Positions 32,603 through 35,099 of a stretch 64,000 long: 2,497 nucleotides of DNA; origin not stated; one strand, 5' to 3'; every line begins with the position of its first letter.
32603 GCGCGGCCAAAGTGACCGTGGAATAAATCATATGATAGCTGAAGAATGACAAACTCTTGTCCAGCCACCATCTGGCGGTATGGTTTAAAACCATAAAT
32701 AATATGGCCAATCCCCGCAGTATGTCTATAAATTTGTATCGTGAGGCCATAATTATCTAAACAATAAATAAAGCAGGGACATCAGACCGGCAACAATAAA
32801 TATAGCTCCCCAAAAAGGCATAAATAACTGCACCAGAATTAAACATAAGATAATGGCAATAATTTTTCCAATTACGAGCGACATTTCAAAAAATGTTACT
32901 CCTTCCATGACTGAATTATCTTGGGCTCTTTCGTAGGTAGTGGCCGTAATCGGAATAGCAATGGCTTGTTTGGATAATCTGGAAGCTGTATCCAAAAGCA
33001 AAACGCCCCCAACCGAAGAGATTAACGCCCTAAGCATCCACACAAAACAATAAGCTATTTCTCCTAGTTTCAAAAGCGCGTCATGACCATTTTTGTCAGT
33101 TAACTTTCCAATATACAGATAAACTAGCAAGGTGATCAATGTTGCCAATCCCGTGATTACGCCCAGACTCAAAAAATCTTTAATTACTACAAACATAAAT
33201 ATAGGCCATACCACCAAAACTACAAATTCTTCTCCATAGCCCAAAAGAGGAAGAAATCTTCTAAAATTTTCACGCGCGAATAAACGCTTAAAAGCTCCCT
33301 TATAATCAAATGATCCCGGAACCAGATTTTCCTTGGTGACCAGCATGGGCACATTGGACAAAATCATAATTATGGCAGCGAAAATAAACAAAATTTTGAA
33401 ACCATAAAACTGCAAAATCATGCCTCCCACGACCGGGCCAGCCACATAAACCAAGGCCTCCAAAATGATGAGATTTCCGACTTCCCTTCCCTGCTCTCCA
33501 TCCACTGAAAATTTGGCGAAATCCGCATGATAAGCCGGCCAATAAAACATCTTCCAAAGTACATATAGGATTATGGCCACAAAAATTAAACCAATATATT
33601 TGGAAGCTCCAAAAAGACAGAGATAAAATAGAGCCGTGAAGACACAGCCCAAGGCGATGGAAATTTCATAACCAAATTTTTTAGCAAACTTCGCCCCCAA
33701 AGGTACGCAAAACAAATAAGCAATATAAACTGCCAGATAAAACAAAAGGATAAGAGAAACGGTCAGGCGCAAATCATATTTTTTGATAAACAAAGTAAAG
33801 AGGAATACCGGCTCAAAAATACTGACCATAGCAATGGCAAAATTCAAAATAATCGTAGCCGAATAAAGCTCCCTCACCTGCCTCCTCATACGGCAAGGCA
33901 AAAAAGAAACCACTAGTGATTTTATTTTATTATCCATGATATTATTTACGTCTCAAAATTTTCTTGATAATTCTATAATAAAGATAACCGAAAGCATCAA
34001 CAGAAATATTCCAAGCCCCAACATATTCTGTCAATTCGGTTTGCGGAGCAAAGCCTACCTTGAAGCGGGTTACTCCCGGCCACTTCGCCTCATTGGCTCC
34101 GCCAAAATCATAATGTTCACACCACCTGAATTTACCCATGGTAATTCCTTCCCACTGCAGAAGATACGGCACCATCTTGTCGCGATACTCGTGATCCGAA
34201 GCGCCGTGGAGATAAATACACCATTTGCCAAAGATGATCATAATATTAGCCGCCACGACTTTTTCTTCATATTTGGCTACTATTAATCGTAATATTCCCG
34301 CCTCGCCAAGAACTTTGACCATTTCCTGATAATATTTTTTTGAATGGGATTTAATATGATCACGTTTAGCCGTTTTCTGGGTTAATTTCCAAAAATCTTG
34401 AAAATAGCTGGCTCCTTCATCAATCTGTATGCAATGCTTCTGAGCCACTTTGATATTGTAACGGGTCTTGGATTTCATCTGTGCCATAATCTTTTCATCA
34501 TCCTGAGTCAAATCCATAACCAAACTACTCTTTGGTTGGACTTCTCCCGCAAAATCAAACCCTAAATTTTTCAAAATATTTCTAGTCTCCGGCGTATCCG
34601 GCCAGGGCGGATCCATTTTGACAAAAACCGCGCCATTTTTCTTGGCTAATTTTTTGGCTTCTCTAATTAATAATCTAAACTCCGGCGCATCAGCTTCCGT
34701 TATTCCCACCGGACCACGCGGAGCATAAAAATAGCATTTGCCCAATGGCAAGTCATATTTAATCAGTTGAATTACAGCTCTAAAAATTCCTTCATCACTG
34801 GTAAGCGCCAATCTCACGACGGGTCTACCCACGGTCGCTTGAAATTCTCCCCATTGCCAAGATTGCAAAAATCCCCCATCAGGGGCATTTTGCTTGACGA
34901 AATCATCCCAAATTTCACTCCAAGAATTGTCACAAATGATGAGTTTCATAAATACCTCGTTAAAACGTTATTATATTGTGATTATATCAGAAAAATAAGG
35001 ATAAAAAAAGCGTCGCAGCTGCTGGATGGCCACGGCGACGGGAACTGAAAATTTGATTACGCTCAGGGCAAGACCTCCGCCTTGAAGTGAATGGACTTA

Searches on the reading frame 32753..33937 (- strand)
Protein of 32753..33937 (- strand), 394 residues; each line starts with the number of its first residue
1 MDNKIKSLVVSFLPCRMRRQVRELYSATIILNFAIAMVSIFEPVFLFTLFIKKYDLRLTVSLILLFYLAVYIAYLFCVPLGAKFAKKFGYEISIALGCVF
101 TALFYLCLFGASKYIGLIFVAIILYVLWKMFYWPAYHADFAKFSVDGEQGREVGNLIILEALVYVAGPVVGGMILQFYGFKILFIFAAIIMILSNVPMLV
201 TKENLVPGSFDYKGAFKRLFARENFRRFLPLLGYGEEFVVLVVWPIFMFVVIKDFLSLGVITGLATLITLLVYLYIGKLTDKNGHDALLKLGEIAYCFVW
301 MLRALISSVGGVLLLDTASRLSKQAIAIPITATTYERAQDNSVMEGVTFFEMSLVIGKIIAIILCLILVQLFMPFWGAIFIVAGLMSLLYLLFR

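Call 8: search_protein_families(library=pfam, proteins=[window:32753-33937:-], max_evalue=0.01)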
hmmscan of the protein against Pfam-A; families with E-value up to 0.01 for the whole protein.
window:32753-33937:- (394 aa): 1 family
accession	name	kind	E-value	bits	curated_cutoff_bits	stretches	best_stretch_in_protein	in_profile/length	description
PF07690.21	MFS_1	-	1e-15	57.9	33.4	2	31-223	8-203/347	Major Facilitator Superfamily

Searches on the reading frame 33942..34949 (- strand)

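Call 8: search_protein_families(library=pfam, proteins=[window:33942-34949:-], max_evalue=0.01)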
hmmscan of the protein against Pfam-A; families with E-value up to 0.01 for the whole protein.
window:33942-34949:- (335 aa): 2 families
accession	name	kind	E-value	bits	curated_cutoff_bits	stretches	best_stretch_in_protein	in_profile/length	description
PF02388.22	FemAB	-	2.5e-45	155.5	24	2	14-217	6-230/406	FemAB family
PF13480.13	Acetyltransf_6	-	8.3e-13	49.1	22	1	162-287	3-139/143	Acetyltransferase (GNAT) domain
